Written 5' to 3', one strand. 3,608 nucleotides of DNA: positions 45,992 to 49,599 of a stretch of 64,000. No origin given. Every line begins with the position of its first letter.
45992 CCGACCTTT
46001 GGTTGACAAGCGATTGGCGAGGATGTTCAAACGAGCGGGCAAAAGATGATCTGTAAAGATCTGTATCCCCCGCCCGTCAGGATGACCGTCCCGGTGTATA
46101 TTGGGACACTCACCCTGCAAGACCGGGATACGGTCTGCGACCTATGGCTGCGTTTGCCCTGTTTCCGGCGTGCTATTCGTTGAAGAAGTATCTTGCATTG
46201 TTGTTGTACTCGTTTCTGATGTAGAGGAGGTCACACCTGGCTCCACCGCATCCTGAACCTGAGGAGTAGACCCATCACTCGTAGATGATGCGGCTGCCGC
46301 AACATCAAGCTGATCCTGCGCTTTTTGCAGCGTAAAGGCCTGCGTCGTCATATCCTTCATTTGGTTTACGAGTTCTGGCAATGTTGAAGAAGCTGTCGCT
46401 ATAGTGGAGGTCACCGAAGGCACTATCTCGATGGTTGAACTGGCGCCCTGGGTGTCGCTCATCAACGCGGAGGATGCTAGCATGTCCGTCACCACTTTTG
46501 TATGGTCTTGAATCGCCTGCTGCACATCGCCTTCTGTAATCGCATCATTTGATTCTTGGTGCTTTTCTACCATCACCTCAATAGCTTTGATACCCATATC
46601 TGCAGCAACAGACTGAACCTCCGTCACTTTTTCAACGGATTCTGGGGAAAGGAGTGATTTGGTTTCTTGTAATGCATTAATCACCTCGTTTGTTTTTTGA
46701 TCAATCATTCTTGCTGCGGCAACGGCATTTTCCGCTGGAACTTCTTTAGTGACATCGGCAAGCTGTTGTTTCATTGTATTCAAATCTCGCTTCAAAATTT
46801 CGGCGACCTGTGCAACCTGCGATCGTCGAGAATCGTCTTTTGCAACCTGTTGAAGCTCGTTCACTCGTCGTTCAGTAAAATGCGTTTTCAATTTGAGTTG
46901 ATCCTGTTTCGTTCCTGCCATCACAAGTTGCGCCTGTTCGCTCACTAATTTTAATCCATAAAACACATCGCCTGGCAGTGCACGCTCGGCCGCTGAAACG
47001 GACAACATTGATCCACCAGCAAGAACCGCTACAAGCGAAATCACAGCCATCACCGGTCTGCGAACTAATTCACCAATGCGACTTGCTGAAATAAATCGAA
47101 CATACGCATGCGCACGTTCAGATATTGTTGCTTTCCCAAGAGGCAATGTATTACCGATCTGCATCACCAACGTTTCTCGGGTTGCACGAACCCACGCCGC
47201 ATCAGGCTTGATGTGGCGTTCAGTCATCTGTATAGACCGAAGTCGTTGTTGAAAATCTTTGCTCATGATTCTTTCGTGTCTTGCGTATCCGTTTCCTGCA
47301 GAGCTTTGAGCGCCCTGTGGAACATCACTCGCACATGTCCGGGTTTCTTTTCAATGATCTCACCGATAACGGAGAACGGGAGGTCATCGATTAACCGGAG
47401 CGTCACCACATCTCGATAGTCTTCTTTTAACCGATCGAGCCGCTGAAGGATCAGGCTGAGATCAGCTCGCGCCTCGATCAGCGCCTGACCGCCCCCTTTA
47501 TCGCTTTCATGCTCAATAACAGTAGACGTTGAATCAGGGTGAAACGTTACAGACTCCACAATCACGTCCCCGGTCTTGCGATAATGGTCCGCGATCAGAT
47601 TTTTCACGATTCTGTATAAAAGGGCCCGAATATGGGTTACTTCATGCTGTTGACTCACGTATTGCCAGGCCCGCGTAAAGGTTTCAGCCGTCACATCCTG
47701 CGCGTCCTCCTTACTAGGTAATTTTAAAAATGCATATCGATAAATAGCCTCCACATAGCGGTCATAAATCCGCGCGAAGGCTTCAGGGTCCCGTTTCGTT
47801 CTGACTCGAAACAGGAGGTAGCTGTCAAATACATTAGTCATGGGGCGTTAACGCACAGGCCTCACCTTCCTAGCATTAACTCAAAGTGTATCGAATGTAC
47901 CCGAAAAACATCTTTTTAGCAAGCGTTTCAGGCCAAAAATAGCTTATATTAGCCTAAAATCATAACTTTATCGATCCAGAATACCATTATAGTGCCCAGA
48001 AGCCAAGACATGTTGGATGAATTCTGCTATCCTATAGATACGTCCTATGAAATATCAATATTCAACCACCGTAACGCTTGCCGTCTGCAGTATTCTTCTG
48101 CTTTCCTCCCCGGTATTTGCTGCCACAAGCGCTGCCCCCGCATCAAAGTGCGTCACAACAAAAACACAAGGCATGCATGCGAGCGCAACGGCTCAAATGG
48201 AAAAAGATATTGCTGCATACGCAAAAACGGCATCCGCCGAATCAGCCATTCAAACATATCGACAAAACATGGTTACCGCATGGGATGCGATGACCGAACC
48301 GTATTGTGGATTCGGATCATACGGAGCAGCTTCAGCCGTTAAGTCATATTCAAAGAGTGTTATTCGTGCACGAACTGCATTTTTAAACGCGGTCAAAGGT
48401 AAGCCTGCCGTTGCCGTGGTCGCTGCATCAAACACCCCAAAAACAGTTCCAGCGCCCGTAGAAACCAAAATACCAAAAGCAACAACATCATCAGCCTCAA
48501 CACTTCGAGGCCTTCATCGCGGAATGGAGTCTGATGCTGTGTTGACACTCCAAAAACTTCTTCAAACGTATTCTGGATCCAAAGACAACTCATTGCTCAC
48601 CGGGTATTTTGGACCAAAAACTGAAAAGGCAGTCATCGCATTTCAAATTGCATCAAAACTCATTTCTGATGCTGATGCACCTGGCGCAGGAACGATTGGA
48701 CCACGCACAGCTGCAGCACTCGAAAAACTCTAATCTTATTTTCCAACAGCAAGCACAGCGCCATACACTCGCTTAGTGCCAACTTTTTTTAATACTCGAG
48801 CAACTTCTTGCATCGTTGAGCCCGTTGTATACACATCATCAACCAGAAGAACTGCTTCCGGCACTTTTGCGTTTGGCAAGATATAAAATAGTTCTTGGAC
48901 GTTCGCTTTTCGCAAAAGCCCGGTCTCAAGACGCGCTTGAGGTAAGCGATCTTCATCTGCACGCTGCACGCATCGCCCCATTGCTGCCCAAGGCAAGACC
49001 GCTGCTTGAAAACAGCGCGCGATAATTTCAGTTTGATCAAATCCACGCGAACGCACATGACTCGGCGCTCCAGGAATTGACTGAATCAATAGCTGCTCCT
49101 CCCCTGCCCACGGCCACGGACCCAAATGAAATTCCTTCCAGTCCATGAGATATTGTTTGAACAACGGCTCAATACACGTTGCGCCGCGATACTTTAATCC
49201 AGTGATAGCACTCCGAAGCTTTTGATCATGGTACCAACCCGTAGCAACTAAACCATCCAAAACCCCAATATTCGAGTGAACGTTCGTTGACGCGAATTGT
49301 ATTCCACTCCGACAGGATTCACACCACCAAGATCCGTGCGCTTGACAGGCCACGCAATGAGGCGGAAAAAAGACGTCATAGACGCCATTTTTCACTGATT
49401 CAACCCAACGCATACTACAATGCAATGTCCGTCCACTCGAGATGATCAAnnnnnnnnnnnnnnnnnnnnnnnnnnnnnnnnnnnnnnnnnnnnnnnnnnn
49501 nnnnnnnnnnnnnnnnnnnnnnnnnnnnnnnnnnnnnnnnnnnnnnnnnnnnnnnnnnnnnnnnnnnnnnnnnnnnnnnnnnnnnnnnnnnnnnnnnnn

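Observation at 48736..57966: Minimal T4SS-like operon translationally coupled to comFC and lacking relaxase or coupling protein: possible ComB-like DNA-uptake machine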

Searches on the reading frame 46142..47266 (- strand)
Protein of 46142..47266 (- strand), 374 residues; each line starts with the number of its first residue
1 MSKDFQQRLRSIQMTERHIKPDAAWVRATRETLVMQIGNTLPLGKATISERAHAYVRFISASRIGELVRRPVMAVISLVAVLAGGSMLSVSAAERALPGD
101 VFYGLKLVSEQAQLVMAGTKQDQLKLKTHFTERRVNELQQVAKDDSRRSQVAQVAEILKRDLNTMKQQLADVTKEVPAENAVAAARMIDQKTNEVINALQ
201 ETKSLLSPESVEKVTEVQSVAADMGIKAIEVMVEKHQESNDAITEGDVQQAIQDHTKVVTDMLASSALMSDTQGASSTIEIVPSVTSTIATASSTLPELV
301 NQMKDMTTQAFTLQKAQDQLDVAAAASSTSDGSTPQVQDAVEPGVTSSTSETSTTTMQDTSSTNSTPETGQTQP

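Call 15: search_protein_families(library=pfam, proteins=[window:46142-47266:-], max_evalue=0.001)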
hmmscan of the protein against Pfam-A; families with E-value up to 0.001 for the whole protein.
window:46142-47266:- (374 aa): 1 family
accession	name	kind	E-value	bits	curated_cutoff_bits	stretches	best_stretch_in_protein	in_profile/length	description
PF18915.5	DUF5667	-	5.6e-09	36.8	27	1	96-204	2-94/99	Domain of unknown function (DUF5667)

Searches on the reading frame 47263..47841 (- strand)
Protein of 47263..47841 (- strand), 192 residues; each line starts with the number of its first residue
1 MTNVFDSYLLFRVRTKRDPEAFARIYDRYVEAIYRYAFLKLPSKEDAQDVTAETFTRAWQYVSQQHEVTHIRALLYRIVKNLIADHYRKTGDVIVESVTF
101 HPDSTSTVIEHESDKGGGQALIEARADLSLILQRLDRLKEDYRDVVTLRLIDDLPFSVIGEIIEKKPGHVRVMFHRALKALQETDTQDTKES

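Call 4: search_protein_families(library=pfam, proteins=[window:47263-47841:-], max_evalue=0.01)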
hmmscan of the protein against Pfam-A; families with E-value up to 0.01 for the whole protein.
window:47263-47841:- (192 aa): 3 families
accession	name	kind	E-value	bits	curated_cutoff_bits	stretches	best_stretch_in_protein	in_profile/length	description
PF04542.20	Sigma70_r2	-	8.4e-11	41.9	24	1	25-90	1-68/71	Sigma-70 region 2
PF08281.18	Sigma70_r4_2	-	2.1e-09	37.3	25.7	1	130-181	3-54/54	Sigma-70, region 4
PF04545.22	Sigma70_r4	-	4.5e-06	26.5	24.1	1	135-183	2-50/50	Sigma-70, region 4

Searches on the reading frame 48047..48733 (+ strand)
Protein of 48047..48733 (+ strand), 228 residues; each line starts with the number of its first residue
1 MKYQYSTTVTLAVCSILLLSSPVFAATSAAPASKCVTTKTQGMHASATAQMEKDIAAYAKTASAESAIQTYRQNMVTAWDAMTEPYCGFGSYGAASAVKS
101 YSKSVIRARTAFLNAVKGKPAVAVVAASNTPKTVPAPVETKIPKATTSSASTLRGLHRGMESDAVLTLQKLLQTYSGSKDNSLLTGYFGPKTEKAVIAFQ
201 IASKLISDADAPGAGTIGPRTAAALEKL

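Call 4: search_protein_families(library=pfam, proteins=[window:48047-48733:+], max_evalue=0.01)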
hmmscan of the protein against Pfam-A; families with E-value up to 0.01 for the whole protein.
window:48047-48733:+ (228 aa): 1 family
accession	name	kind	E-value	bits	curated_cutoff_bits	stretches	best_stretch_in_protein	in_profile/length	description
PF01471.23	PG_binding_1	-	6.2e-08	33.1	23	1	162-225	2-57/57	Putative peptidoglycan binding domain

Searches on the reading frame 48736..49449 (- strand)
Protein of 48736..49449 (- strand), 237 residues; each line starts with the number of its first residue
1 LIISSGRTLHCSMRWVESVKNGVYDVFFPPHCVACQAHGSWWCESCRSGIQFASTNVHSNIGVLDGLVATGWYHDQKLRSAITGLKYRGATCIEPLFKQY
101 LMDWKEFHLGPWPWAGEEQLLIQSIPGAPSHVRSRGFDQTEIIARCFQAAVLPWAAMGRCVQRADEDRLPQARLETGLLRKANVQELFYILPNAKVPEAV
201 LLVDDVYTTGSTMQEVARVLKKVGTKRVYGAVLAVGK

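Call 4: search_protein_families(library=pfam, proteins=[window:48736-49449:-], max_evalue=0.01)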
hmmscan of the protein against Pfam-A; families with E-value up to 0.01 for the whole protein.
window:48736-49449:- (237 aa): 3 families
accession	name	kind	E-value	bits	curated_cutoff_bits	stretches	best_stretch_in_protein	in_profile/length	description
PF00156.33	Pribosyltran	-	1.7e-08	34.3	26.3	1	200-234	90-124/158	Phosphoribosyl transferase domain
PF18912.6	DZR_2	-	2.9e-05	24.3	27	1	24-55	2-36/56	Double zinc ribbon domain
PF14681.12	UPRTase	-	0.0088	16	27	0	184-227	107-152/206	Uracil phosphoribosyltransferase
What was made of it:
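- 48736..49413 (-): ComFC (ComF family protein) with a 4-Cys zinc ribbon and a phosphoribosyltransferase fold. Its ATG lies 1 nt after the VirB8-like stop codon. Pfam Pribosyltran plus DZR_2 (call 4).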

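Call 55: search_protein_families(library=ncbifam, proteins=[window:48739-49413:-], max_evalue=0.1)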
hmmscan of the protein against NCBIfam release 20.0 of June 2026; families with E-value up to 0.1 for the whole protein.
window:48739-49413:- (225 aa): 27 families (the best 25 are shown)
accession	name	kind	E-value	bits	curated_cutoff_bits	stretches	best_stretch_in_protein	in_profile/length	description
TIGR00201.1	comF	subfamily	4e-15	56.2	233.55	1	20-217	1-184/190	ComF family protein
NF008616.0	PRK11595.1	equivalog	1.5e-12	47.5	304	1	64-216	72-218/227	DNA utilization protein GntX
NF006605.0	PRK09162.1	equivalog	4.1e-05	23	181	1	186-222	99-135/183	hypoxanthine-guanine phosphoribosyltransferase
NF002620.0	PRK02277.1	subfamily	6.1e-05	22.8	115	1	187-222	143-178/201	orotate phosphoribosyltransferase-like protein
NF002095.0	PRK00934.1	equivalog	8.5e-05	21.8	296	1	187-218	207-238/287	ribose-phosphate diphosphokinase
TIGR01251.1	ribP_PPkin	subfamily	0.00019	20.5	113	1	187-220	212-245/309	ribose-phosphate diphosphokinase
NF002758.0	PRK02812.1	equivalog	0.00029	20.1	518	1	170-219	216-264/330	ribose-phosphate pyrophosphokinase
NF005299.0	PRK06827.1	subfamily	0.00066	18.5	327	1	187-219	267-299/383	phosphoribosylpyrophosphate synthetase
NF002320.0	PRK01259.1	subfamily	0.00085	18.8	297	1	169-218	199-247/316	ribose-phosphate diphosphokinase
TIGR01203.1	HGPRTase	equivalog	0.0013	18.5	150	1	186-217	86-117/167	hypoxanthine phosphoribosyltransferase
NF002634.0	PRK02304.1-3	equivalog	0.0015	18.2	170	1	186-220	119-153/182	adenine phosphoribosyltransferase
NF005537.0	PRK07199.1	subfamily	0.0017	17.5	322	1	186-219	212-245/301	ribose-phosphate diphosphokinase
NF005592.0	PRK07322.1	subfamily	0.0019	17.6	143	1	187-216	122-151/180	adenine phosphoribosyltransferase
NF002636.0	PRK02304.1-5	equivalog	0.0029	17.1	125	1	186-219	118-151/176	adenine phosphoribosyltransferase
NF002686.0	PRK02458.1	equivalog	0.0029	17.1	506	1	177-218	211-251/323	ribose-phosphate diphosphokinase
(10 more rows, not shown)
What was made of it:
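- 48736..49413 (-): TIGR00201 comF at 4e-15 over model positions 1-184 of 190, though below the curated cut-off (call 55).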

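Call 75: find_related_loci(query=A9, collection=metagenome_contigs, flank=6000)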
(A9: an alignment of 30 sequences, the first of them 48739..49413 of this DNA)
Query A9 (225 aa) in metagenome_contigs; peptide patterns used: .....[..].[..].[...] (x = any residue, [..] = any of these).
600 stretches matched a pattern (row limit reached: there are more); 419 encode a relative of the query (tblastn E <= 1e-3); the best 80 are kept; 80 distinct loci.
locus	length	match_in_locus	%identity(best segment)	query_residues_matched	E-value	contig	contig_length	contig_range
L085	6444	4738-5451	30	3-224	8e-27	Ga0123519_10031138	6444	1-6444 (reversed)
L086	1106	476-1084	31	15-224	4e-27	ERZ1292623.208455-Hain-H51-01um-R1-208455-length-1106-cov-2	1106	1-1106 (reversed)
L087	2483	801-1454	29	1-225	4e-26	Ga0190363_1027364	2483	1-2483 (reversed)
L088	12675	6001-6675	30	4-222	8e-24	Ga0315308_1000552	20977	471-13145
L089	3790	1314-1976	29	1-224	7e-24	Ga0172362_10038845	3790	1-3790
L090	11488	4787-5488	30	1-222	2e-23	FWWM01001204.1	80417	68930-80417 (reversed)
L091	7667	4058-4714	30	3-224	5e-23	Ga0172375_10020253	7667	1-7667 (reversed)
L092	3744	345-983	28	8-224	2e-22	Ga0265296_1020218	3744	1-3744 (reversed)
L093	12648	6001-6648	30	14-224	9e-22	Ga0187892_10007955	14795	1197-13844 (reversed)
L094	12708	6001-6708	30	10-222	1e-21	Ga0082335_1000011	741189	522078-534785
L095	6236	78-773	27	11-224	3e-21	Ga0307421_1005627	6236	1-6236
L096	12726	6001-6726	26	1-222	6e-21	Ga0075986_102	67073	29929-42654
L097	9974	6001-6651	30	13-222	8e-21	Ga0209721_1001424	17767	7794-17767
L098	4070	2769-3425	30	9-222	1e-20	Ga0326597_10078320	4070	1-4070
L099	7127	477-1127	29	13-222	2e-20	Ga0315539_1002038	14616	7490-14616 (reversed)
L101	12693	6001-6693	29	10-222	3e-20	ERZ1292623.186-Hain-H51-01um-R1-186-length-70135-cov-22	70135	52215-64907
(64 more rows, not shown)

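Call 84: search_protein_families(library=pfam, proteins=[L101:4648-5790:-, L101:3979-4641:-, L101:2175-3977:-, L101:1060-2178:+, L101:56-928:+, L101:5998-6702:+, L101:6952-7689:+, L101:7881-8441:+, L101:9733-10722:-, L101:10763-11845:-], max_evalue=0.001)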
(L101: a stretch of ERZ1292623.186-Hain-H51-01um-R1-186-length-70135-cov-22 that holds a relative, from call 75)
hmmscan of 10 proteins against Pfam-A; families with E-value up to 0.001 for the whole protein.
L101:4648-5790:- (380 aa): 2 families
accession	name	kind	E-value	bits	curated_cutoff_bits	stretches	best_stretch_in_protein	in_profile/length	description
PF13620.12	CarboxypepD_reg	-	5e-07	30.4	32.3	1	282-349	2-69/82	Carboxypeptidase regulatory-like domain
PF12666.12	PrgI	-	3.3e-06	28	27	1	5-92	1-91/91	PrgI family protein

L101:3979-4641:- (220 aa): 0 families

L101:2175-3977:- (600 aa): 3 families
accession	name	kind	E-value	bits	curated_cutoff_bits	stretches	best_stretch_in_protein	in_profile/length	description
PF19044.6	P-loop_TraG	-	1.1e-27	97.2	25.8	1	250-557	26-347/413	TraG P-loop domain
PF01935.23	DUF87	-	2.6e-10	41.2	23.2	1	258-321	28-93/220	Helicase HerA, central domain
PF12846.13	AAA_10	-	6.1e-09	35.8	27.5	1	252-299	20-67/362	AAA-like domain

L101:1060-2178:+ (372 aa): 3 families
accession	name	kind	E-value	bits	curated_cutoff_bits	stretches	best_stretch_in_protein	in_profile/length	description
PF00712.24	DNA_pol3_beta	-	2.2e-24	86.4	24.4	1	1-117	1-119/120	DNA polymerase III beta subunit, N-terminal domain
PF02768.20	DNA_pol3_beta_3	-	2.2e-22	79.6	27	1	248-367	2-121/121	DNA polymerase III beta subunit, C-terminal domain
PF02767.21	DNA_pol3_beta_2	-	1.9e-21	76.9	27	1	128-245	2-116/116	DNA polymerase III beta subunit, central domain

L101:56-928:+ (290 aa): 2 families
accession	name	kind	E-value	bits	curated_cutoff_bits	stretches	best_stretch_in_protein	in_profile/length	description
PF00308.24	Bac_DnaA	-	2.9e-40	138.6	23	1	1-112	51-162/162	Bacterial DnaA ATPAse domain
PF08299.17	Bac_DnaA_C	-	5.1e-24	84.5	31.5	1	194-262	1-69/69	Bacterial dnaA protein helix-turn-helix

L101:5998-6702:+ (234 aa): 2 families
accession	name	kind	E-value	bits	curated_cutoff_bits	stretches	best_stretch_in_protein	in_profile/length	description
PF00156.33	Pribosyltran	-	7.5e-10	38.8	26.3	1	138-226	43-118/158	Phosphoribosyl transferase domain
PF18912.6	DZR_2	-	2.4e-06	27.7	27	1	3-48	1-49/56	Double zinc ribbon domain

L101:6952-7689:+ (245 aa): 0 families

L101:7881-8441:+ (186 aa): 0 families

L101:9733-10722:- (329 aa): 2 families
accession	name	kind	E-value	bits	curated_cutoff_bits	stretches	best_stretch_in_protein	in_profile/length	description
PF24390.1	PRTase-CE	-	5.1e-05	23.7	27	1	206-318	46-147/253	PRTase-CE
PF12802.13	MarR_2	-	0.00034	21.1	27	1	7-51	8-53/61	MarR family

L101:10763-11845:- (360 aa): 3 families
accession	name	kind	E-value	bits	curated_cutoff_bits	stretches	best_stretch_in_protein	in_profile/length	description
PF13683.12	rve_3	-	2.8e-12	46.7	26.5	1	274-340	3-67/67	Integrase core domain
PF13565.12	HTH_32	-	7.2e-07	30.1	33.7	1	69-148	2-72/73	Homeodomain-like domain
PF13333.12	rve_2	-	0.00041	20.9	22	1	313-343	21-51/56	Integrase core domain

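Call 94: search_solved_structures(query=A9, max_evalue=0.001)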
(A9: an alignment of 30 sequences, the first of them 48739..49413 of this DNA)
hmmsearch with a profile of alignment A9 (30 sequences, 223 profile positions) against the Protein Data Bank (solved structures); distinct sequences matched with E-value up to 0.001: 38.
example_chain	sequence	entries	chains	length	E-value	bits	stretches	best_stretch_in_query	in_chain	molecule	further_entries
4s2u_A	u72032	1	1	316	1.2e-08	38.2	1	159-218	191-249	Ribose-phosphate pyrophosphokinase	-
7xmu_A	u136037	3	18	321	1.4e-08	38.1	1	159-218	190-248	Ribose-phosphate pyrophosphokinase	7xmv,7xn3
6asv_A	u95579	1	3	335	1.6e-08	37.9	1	159-218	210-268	Ribose-phosphate pyrophosphokinase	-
4paw_A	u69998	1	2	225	4.1e-07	33.3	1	177-221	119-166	Orotate phosphoribosyltransferase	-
1dkr_A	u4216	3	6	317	1e-06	32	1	163-218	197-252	PHOSPHORIBOSYL PYROPHOSPHATE SYNTHETASE | PROTEIN (PHOSPHORIBOSYL PYROPHOSPHATE SYNTHETASE) | RIBOSE-PHOSPHATE PYROPHOSPHOKINASE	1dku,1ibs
3dah_A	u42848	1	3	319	4.4e-06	29.9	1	163-218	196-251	Ribose-phosphate pyrophosphokinase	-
1u9y_A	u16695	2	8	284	4.9e-06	29.7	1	180-218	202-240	Ribose-phosphate pyrophosphokinase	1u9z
7p0h_A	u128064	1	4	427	1.6e-05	28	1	18-208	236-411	Helicobacter pylori ComF fused to an artificial alphaREP crystallization helper (named B2)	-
6nfe_A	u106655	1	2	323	3.9e-05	26.8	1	156-217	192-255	Ribose-phosphate pyrophosphokinase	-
1wd5_A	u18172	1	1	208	0.0002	24.5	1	158-218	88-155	hypothetical protein TT1426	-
7yk1_A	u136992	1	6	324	0.00037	23.6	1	159-217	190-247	Ribose-phosphate pyrophosphokinase 2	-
8yi9_A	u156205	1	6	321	0.0004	23.5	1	159-217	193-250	Isoform 2 of Ribose-phosphate pyrophosphokinase 2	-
8ypy_A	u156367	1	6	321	0.0004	23.5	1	159-217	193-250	Isoform 2 of Ribose-phosphate pyrophosphokinase 2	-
3lpn_A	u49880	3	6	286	0.00055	23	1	181-218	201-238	Ribose-phosphate pyrophosphokinase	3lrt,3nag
3mbi_A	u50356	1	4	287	0.00055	23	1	181-218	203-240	Ribose-phosphate pyrophosphokinase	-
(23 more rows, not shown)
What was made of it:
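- On ComF family (ComFC): H. pylori ComF 7p0h aligns over positions 18-208 of 223 at E=1.6e-5 (call 94).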
